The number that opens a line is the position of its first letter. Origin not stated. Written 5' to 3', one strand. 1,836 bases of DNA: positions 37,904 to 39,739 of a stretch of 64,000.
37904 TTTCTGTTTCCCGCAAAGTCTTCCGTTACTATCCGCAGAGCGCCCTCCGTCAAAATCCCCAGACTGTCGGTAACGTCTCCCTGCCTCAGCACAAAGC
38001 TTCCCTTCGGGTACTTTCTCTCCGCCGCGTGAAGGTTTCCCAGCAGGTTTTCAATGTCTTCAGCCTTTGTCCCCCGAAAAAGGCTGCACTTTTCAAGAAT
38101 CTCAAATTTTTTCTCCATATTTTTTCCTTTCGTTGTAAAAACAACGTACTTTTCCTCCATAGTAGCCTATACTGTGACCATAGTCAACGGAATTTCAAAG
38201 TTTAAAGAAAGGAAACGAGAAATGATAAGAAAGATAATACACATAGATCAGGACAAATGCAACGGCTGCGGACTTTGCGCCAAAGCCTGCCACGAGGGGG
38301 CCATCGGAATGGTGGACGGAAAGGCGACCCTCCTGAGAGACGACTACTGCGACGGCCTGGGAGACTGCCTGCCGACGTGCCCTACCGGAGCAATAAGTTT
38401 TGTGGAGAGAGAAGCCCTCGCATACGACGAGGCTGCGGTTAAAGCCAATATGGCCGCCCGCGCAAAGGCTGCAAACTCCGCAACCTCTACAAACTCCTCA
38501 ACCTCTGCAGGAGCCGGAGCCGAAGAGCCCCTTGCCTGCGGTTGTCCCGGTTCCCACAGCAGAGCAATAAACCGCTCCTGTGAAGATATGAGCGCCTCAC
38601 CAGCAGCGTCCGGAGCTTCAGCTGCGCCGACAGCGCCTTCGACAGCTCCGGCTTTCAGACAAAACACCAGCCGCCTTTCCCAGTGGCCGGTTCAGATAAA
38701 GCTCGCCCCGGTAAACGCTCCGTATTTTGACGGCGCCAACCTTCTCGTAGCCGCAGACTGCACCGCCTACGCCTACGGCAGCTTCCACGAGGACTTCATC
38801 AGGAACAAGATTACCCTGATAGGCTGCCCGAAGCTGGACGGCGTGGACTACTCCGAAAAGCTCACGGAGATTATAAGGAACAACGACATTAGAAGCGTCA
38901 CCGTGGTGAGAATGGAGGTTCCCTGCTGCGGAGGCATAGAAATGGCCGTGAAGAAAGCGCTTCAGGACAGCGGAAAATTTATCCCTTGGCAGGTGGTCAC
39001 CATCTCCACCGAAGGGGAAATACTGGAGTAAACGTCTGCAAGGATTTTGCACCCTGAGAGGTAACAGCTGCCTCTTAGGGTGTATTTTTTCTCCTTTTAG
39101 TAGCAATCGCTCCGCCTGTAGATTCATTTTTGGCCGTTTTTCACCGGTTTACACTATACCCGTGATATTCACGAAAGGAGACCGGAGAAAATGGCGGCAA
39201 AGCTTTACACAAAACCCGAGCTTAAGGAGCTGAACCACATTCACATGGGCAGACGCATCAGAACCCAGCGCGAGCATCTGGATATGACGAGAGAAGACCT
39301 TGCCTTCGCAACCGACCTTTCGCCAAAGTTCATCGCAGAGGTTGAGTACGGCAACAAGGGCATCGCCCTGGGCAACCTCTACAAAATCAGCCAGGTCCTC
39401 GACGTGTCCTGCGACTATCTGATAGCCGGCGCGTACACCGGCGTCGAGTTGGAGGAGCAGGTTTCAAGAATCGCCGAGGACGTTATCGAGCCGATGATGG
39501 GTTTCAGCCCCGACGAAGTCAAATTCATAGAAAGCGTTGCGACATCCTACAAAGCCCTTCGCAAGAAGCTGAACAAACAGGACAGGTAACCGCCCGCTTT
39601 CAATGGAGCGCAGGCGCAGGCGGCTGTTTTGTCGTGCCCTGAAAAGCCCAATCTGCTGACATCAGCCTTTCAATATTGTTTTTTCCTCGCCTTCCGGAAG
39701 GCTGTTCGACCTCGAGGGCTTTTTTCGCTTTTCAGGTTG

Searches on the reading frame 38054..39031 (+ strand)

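Call 40: search_protein_families(library=pfam, proteins=[window:38054-39031:+])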
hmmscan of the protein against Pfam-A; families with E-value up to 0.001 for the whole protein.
window:38054-39031:+ (325 aa): 9 families
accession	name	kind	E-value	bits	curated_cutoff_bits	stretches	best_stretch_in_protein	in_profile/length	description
PF12838.12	Fer4_7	-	9.5e-12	45.6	27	2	68-113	1-52/52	4Fe-4S dicluster domain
PF12837.12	Fer4_6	-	1.1e-10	41.3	25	1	61-84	1-24/24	4Fe-4S binding domain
PF00037.32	Fer4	-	2.1e-10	40.4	21.1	1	63-84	2-23/24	4Fe-4S binding domain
PF14697.11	Fer4_21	-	2.7e-08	34.3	35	1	63-115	2-58/59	4Fe-4S dicluster domain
PF13237.11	Fer4_10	-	1.1e-06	28.8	25.5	1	62-110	2-53/53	4Fe-4S dicluster domain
PF13187.11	Fer4_9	-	1.7e-06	28.4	27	1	68-114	1-52/52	4Fe-4S dicluster domain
PF12797.12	Fer4_2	-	5.1e-06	26.5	24.5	1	61-80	2-21/22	4Fe-4S binding domain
PF13484.11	Fer4_16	-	1.6e-05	26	30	0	68-86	1-19/66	4Fe-4S double cluster binding domain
PF25160.1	LdpA_Fe-S-bd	-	3e-05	24.2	27.6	0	96-117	25-46/49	LdpA Fe-S cluster-binding domain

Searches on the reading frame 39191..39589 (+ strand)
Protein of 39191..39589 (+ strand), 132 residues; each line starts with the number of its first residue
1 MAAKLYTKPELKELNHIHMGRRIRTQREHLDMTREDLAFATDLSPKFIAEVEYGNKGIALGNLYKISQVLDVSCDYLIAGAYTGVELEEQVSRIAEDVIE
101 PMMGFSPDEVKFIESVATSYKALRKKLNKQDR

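Call 40: search_protein_families(library=pfam, proteins=[window:39191-39589:+])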
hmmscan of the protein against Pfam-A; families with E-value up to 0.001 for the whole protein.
window:39191-39589:+ (132 aa): 3 families
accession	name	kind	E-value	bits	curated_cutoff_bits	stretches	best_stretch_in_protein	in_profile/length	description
PF01381.28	HTH_3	-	2.6e-10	40.6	23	1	23-77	1-55/55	Helix-turn-helix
PF12844.13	HTH_19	-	3.9e-07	30.3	30.2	1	20-82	1-63/64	Helix-turn-helix domain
PF13443.12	HTH_26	-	0.00021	21.9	22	1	27-73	6-53/63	Cro/C1-type HTH DNA-binding domain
